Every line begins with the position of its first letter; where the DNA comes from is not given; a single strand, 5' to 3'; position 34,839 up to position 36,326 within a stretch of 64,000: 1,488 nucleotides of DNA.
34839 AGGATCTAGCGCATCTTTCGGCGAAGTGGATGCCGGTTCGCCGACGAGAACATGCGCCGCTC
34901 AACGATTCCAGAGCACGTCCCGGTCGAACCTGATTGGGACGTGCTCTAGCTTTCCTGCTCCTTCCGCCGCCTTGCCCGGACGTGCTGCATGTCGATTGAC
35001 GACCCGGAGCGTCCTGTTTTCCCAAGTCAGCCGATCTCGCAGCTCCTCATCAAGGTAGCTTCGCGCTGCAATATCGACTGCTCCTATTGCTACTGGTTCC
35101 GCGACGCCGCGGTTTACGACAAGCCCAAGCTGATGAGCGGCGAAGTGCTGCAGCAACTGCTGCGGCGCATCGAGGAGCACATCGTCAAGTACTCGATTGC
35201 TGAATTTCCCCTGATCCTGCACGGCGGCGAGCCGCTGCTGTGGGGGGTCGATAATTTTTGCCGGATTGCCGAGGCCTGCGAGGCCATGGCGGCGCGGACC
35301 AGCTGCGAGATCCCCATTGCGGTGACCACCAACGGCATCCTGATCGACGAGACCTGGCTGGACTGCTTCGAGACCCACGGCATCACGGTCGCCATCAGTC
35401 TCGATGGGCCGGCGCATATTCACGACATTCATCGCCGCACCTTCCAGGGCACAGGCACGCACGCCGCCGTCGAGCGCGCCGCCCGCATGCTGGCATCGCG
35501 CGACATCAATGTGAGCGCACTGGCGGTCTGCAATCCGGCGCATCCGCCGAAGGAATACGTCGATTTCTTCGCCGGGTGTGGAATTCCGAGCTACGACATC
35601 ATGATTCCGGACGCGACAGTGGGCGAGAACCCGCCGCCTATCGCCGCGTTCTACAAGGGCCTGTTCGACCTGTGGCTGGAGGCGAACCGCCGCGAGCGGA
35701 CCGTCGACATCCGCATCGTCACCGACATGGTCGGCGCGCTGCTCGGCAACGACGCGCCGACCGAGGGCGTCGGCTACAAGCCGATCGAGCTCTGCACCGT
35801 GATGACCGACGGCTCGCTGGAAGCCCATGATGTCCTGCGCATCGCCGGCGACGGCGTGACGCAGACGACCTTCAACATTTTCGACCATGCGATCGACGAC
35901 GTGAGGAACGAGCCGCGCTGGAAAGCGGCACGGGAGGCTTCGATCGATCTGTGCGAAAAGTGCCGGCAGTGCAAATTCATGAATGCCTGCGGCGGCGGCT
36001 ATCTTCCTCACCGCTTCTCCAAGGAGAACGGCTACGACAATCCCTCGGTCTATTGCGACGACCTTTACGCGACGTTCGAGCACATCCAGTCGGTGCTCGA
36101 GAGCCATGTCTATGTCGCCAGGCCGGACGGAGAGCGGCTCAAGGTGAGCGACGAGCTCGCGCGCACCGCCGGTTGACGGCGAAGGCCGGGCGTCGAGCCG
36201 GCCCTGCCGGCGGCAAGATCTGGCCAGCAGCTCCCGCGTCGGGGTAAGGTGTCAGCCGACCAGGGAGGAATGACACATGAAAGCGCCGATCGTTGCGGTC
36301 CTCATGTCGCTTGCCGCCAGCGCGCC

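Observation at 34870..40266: Candidate RiPP-like or peptide-signalling locus: radical-SAM/SPASM maturase, secreted beta-propeller, GG-leader peptide boxed by palindromic elements, convergent CHASE2 cyclase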

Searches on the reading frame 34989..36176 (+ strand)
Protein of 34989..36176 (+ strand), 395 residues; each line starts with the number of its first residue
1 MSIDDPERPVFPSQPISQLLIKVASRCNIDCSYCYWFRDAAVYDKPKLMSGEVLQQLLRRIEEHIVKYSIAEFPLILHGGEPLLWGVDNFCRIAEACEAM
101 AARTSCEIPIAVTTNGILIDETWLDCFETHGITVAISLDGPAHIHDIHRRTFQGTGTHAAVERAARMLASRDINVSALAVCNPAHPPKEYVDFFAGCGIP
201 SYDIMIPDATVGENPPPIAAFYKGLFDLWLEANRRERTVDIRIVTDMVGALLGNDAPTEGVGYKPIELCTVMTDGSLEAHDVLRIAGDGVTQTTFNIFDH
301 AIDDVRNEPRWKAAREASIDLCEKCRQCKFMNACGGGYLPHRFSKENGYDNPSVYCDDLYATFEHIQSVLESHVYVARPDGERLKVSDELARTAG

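Call 3: search_protein_families(library=ncbifam, proteins=[window:34989-36176:+], max_evalue=0.01)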
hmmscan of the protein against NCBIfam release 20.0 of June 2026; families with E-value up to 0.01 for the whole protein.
window:34989-36176:+ (395 aa): 65 families (the best 25 are shown)
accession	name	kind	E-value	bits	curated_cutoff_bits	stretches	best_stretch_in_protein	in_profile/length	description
NF041707.1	rSAM_YhhB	equivalog_domain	6.4e-90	301.7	445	1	17-373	2-368/369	cyclophane-forming radical SAM/SPASM peptide maturase YhhB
TIGR04269.1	SAM_SPASM_FxsB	subfamily_domain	1.1e-85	287.8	370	1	16-367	1-362/363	FxsB family cyclophane-forming radical SAM/SPASM peptide maturase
TIGR04496.1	rSAM_XyeB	equivalog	2.4e-50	171.4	450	1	19-361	6-360/385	cyclophane-forming radical SAM/SPASM peptide maturase XyeB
TIGR03942.1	sulfatase_rSAM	equivalog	1e-41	143.3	349.45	2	19-183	2-163/363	anaerobic sulfatase maturase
NF041298.1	rSAM_mat_DynA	equivalog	2e-38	132.3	450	1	20-371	4-354/356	dynobactin maturation radical SAM/SPASM protein DynA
TIGR04261.1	rSAM_GlyRichRpt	subfamily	7.6e-38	130.5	310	1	22-347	2-336/363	cyclophane-forming radical SAM/SPASM peptide maturase GrrM/OscB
NF010321.0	PRK13758.1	equivalog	1.1e-32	113.6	441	1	16-369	4-361/370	anaerobic sulfatase-maturase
NF041718.1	rSAM_phane_AMC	equivalog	1.1e-31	110.1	425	1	17-348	6-337/362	cyclophane-forming radical SAM peptide maturase AmcB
NF047865.1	rSAM_PapB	equivalog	7.2e-27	94.5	340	1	16-172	2-153/330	PapB family radical SAM/SPASM ranthipeptide maturase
NF010308.0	PRK13745.1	equivalog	2.6e-25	89.2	484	1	13-195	10-191/412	anaerobic sulfatase-maturation protein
TIGR03906.1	quino_hemo_SAM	equivalog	1.5e-24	86.5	453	1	12-171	89-244/467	quinohemoprotein amine dehydrogenase maturation protein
TIGR04163.1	rSAM_cobopep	equivalog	7.2e-24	84.3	375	2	19-195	66-236/428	peptide-modifying radical SAM enzyme CbpB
TIGR04064.1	rSAM_nif11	equivalog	2e-21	76.2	518.7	1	13-199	74-255/459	nif11-like peptide radical SAM maturase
TIGR03978.1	rSAM_paired_1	equivalog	7.6e-19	67.8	370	1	20-181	86-242/466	His-Xaa-Ser system radical SAM maturase HxsB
NF038107.1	rSAM_NF038107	equivalog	2e-18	66.4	600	1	21-176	89-241/444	Cys-every-fifth radical SAM/SPASM peptide maturase CefB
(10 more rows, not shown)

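Call 4: search_protein_families(library=pfam, proteins=[window:34989-36176:+], max_evalue=0.01)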
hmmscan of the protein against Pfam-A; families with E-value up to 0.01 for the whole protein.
window:34989-36176:+ (395 aa): 2 families
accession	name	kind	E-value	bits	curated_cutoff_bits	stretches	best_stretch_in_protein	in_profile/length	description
PF04055.27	Radical_SAM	-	2e-14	54.6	29.5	1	22-189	2-158/166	Radical SAM superfamily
PF13353.11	Fer4_12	-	0.0019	19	22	1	24-102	12-82/137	4Fe-4S single cluster domain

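Call 9: find_encoding_contigs(protein=window:34989-36176:+, flank=10000, max_places=6)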
Protein window:34989-36176:+ (395 aa): 1 contig read that carries it; 1 place shown.
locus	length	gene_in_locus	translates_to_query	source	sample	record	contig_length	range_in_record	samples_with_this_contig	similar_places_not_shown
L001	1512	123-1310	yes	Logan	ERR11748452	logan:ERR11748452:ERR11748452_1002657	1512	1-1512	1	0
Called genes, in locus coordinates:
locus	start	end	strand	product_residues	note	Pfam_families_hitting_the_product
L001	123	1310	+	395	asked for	PF04055:Radical_SAM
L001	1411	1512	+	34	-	?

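Call 16: find_homologous_proteins(query=window:34989-36176:+, max_evalue=1e-20)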
Query window:34989-36176:+ (395 aa): 2793 proteins with E <= 1e-20 among 6903 candidates; the best 120 are listed.
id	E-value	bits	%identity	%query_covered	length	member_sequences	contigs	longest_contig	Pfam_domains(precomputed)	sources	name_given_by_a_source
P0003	3.5e-275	931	100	100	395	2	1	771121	PF04055.28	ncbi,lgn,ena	-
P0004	4.2e-240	815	86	100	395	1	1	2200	PF04055.28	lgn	-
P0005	4.7e-240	815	87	100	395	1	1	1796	PF04055.28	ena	-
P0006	6.4e-240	814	86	100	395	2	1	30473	PF04055.28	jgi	jgi:uncharacterized protein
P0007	5.5e-238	808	86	100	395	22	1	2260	PF04055.28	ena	-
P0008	3.6e-237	805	86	100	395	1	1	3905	PF04055.28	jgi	jgi:uncharacterized protein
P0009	5.1e-236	802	85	100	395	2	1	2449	PF04055.28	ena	-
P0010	2.8e-235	799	85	100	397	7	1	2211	PF04055.28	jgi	jgi:uncharacterized protein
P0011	3.4e-234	796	84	100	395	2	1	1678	PF04055.28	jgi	-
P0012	1.0e-233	794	85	99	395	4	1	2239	PF04055.28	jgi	-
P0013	1.1e-233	794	85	100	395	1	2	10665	PF04055.28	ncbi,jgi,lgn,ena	jgi:uncharacterized protein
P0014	2.4e-233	793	85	100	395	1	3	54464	PF04055.28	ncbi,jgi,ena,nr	ncbi:MAG TPA: radical SAM protein [Xanthobacteraceae bacterium]|nr:radical SAM protein [Xanthobacter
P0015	8.7e-233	791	84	100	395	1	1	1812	PF04055.28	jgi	jgi:uncharacterized protein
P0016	2.0e-232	790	83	100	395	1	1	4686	PF04055.28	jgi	jgi:uncharacterized protein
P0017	5.6e-232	788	84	100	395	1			PF04055.28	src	-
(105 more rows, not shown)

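Call 18: find_related_loci(query=window:34989-36176:+, collection=genome_contigs, flank=6000)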
Query window:34989-36176:+ (395 aa) in genome_contigs; peptide patterns used: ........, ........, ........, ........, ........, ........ (x = any residue, [..] = any of these).
110 stretches matched a pattern; 78 encode a relative of the query (tblastn E <= 1e-3); 75 distinct loci.
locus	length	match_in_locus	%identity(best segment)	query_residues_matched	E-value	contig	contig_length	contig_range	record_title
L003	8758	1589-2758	85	1-390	0e+0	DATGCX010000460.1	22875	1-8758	MAG TPA_asm: Xanthobacteraceae bacterium isolate SMAG_U9659 k141_2024815, whole genome shotgun sequence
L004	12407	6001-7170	80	1-390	0e+0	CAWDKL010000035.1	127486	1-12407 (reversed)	MAG: uncultured Alphaproteobacteria bacterium isolate MFD04752.bin.2.14 genome assembly, contig: contig_21616, whole gen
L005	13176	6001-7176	77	1-392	0e+0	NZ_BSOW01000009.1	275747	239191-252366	Bradyrhizobium iriomotense strain NBRC 102520 sequence009, whole genome shotgun sequence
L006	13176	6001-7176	78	1-392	0e+0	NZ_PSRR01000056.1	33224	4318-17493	Bradyrhizobium sp. Leo170 Contig056_, whole genome shotgun sequence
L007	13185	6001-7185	77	1-391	0e+0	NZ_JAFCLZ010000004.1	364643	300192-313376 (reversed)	Bradyrhizobium sp. JYMT SZCCT0180 NODE_4, whole genome shotgun sequence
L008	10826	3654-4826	78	1-391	0e+0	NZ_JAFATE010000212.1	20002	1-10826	MAG: Bradyrhizobium sp. isolate CP_BM_ER_R9_4 BM_ER_R9_k147_804666, whole genome shotgun sequence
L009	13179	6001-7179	77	1-393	0e+0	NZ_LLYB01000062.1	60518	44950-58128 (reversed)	Bradyrhizobium lablabi strain CCBAU 23086 scaffold3, whole genome shotgun sequence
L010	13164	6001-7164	79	1-388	0e+0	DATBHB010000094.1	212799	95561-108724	MAG TPA_asm: Xanthobacteraceae bacterium isolate SMAG_U3853 k141_2682901, whole genome shotgun sequence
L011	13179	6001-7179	78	1-393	0e+0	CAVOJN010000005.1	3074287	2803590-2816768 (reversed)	MAG: uncultured Alphaproteobacteria bacterium isolate MFD10113.bin.2.138 genome assembly, contig: contig_427, whole geno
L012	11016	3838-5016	77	1-393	0e+0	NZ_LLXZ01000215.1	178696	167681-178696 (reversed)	Bradyrhizobium jicamae strain PAC68 contig_8, whole genome shotgun sequence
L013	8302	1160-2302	79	11-391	0e+0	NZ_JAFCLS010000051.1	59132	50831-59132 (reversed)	Bradyrhizobium sp. JYMT SZCCT0428 NODE_51, whole genome shotgun sequence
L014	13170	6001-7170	77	1-390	0e+0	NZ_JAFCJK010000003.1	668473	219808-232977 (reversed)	Bradyrhizobium lablabi strain SZCCT0422 NODE_3, whole genome shotgun sequence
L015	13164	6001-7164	77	1-388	0e+0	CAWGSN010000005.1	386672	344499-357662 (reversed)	MAG: uncultured Alphaproteobacteria bacterium isolate MFD06298.bin.2.175 genome assembly, contig: contig_12603, whole ge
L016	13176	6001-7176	76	1-392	0e+0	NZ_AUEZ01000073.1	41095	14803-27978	Bradyrhizobium sp. Ai1a-2 K288DRAFT_scaffold00072.72_C, whole genome shotgun sequence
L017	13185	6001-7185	76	1-395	0e+0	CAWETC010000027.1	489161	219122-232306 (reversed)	MAG: uncultured Alphaproteobacteria bacterium isolate MFD01633.bin.1.223 genome assembly, contig: contig_5192, whole gen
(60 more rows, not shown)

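Call 47: search_solved_structures(query=window:34989-36176:+, max_evalue=0.00001)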
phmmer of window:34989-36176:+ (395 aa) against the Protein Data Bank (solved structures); distinct sequences matched with E-value up to 0.00001: 4.
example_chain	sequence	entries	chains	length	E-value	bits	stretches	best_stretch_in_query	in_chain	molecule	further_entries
9gm3_A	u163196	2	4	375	1.3e-56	195.8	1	17-369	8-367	ChlB radical SAM domain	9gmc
4k37_A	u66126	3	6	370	5.2e-27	98.4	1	15-365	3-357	Anaerobic sulfatase-maturating enzyme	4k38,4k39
4k36_A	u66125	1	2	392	5.5e-27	98.3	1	15-365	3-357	Anaerobic sulfatase-maturating enzyme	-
8vpo_A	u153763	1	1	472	1.7e-06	30.8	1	15-155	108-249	Radical SAM core domain-containing protein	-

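Call 63: search_solved_structures(query=window:34989-36176:+, max_evalue=1e-30, show_alignments=1)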
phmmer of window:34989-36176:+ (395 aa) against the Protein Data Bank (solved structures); distinct sequences matched with E-value up to 1e-30: 1.
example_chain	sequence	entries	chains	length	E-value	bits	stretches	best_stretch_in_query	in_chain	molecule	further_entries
9gm3_A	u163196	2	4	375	1.3e-56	195.8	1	17-369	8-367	ChlB radical SAM domain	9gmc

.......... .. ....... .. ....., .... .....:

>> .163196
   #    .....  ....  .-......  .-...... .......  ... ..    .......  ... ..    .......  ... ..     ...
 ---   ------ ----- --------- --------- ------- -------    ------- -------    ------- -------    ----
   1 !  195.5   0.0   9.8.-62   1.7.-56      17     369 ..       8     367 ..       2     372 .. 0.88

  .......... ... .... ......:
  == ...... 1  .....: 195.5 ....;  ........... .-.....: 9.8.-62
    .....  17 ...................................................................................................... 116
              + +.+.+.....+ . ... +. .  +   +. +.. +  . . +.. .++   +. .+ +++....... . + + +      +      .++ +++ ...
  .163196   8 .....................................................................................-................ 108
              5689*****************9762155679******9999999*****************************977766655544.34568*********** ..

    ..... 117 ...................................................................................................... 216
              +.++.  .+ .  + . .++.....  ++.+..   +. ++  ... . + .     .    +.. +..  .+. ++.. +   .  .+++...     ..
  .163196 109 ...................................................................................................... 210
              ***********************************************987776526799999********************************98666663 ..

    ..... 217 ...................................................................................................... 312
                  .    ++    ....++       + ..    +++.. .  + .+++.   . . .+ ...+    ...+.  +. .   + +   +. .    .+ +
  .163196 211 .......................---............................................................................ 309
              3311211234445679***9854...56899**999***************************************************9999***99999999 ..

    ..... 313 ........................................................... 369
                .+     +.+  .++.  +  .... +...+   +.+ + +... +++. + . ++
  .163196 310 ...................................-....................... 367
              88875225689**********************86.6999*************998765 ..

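Call 72: list_cluster_members(proteins=[P0003, P0001])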
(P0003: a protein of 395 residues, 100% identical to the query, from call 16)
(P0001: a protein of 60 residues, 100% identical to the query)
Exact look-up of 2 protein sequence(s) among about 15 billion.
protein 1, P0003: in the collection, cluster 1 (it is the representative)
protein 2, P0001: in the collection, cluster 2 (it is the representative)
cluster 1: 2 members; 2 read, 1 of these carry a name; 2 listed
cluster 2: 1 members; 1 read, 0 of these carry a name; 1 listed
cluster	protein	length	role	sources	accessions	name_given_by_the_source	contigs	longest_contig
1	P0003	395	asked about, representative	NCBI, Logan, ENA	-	-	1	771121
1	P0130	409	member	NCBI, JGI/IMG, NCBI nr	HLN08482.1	MAG TPA: radical SAM protein [Xanthobacteraceae bacterium] | radical SAM protein [Xanthobacteraceae bacterium]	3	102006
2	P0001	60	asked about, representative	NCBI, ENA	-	-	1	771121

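Call 73: find_encoding_contigs(protein=P0130, flank=8000, max_places=3)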
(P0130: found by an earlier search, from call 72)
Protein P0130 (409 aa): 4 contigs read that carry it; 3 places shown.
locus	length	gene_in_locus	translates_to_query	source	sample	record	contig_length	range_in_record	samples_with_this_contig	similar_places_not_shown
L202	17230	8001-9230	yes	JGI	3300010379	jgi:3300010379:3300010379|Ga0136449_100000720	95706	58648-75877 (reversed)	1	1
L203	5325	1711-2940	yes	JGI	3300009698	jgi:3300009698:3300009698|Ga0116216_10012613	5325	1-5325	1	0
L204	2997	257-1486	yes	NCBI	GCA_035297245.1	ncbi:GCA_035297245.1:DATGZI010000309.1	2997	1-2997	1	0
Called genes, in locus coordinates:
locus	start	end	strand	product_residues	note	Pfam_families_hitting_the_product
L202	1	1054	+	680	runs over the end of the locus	PF02743:dCache_1 (weak), PF00211:Guanylate_cyc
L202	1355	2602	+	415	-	PF13458:Peripla_BP_6, PF13433:Peripla_BP_5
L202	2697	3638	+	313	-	PF02653:BPD_transp_2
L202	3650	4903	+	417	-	PF02653:BPD_transp_2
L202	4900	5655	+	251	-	PF00005:ABC_tran, PF13304:AAA_21 (faint), PF12399:BCA_ABC_TP_C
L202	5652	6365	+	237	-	PF00005:ABC_tran, PF13304:AAA_21 (faint)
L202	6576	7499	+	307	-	PF01073:3Beta_HSD, PF01370:Epimerase, PF02719:Polysacc_synt_2 (faint), PF04321:RmlD_sub_bind, PF05368:NmrA, PF07993:NAD_binding_4 (faint), PF13460:NAD_binding_10, PF16363:GDP_Man_Dehyd (weak)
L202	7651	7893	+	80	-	-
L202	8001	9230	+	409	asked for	PF04055:Radical_SAM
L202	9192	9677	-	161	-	-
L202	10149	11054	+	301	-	-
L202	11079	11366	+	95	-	-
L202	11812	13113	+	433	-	PF12832:MFS_1_like, PF07690:MFS_1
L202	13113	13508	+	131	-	-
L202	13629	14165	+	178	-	PF03928:HbpS-like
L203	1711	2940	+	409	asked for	PF04055:Radical_SAM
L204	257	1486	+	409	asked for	PF04055:Radical_SAM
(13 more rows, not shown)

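Call 80: search_dna_similar(query=window:34989-36176:+, collection=plasmids, mode=protein, max_evalue=1e-30, max_rows=12)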
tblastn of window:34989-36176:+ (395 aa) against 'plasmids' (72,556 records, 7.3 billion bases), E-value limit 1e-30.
Records with a match: 37; places in all: 40; records where one place covers at least 80% of the query: 37.
Best place of each record, by identity: <60% 37.
By first word of the organism name: Ralstonia 13; Rhizobium 6; Streptomyces 3; Pseudoalteromonas 2; Rhodococcus 1; Calothrix 1; Spirosoma 1; Novosphingobium 1; Gloeobacter 1; Streptomycetaceae 1; and 7 more.
By predicted mobility (MOB-suite, as given by PLSDB): non-mobilizable 25; mobilizable 7; conjugative 5.
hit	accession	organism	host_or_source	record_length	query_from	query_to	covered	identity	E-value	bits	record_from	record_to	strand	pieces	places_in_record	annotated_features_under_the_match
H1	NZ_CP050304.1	Rhizobium lusitanum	Oxytropis pumilio,cell culture,root ...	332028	10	371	92%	34.7%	3e-58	212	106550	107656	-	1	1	radical SAM protein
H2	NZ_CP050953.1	Rhodococcus sp. DMU1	cell culture,activated sludge in our lab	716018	8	371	92%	34.5%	8e-57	207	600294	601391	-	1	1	radical SAM protein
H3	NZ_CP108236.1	Streptomyces sp. NBC_00080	-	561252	15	373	91%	35.0%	1e-60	218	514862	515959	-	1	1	FxsB family cyclophane-forming radical SAM/SPASM peptide maturase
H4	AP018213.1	Calothrix brevissima NIES-22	-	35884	8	367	91%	34.2%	3e-68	241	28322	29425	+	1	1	putative arylsulfatase regulatory protein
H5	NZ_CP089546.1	Spirosoma oryzicola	Single cell,Surface layer of rice grains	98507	20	380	91%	34.0%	2e-60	218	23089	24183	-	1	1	radical SAM protein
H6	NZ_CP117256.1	Rhizobium tumorigenes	Rubus sp.,pure bacterial culture,Aerial ...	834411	16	392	95%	32.5%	1e-49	187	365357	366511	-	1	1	yhhB: cyclophane-forming radical SAM/SPASM peptide maturase YhhB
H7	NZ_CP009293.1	Novosphingobium pentaromativorans US6-1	mud sediment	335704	16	370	90%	33.8%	1e-53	198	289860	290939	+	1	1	yhhB: cyclophane-forming radical SAM/SPASM peptide maturase YhhB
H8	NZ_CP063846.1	Gloeobacter morelensis MG652769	biofilm,cave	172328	16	373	91%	33.4%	5e-59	214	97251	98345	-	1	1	radical SAM protein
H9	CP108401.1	Streptomycetaceae bacterium NBC_01309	-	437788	8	366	91%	33.2%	4e-54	200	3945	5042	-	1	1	FxsB family radical SAM/SPASM domain protein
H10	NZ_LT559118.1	Nonomuraea gerenzanensis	-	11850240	15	395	96%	30.7%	1e-49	187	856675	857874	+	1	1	none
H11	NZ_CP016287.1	Rhizobium leguminosarum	Vavilovia formosa,cell culture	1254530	16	370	90%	32.7%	5e-53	196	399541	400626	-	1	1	record has no annotation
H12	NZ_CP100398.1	Streptomyces rimosus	pure culture,mutant of Streptomyces ...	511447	8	382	95%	30.9%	2e-47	180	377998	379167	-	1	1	FxsB family cyclophane-forming radical SAM/SPASM peptide maturase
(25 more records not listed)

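Call 82: get_annotated_region(hit=H6, flank=3500)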
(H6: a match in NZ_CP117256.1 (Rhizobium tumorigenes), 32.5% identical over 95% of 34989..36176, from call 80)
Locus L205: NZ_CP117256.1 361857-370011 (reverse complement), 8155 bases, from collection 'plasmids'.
description: Rhizobium tumorigenes strain 1078 plasmid pRt1078, complete sequence
organism: Rhizobium tumorigenes (NCBI taxid 2041385)
taxonomy: Bacteria; Pseudomonadota; Alphaproteobacteria; Hyphomicrobiales; Rhizobiaceae; Rhizobium; Rhizobium tumorigenes
host: -; source: Rubus sp.,pure bacterial culture,Aerial tumor; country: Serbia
typing (MOB-suite, as given by PLSDB): non-mobilizable
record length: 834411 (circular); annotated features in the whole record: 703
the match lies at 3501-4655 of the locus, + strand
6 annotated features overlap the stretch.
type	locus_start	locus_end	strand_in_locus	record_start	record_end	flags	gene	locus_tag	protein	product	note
CDS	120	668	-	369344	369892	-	-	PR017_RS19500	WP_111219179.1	YcxB family protein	-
CDS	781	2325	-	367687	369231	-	-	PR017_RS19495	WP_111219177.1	Fic family protein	-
CDS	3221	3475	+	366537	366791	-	yhhA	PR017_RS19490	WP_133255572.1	YhhA family cyclophane-containing RiPP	-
CDS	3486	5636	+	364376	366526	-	yhhB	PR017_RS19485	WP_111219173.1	cyclophane-forming radical SAM/SPASM peptide maturase YhhB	-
CDS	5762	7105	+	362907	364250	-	-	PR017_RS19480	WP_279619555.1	GNAT family N-acetyltransferase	-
CDS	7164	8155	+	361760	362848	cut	-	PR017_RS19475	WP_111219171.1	glycosyltransferase family A protein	-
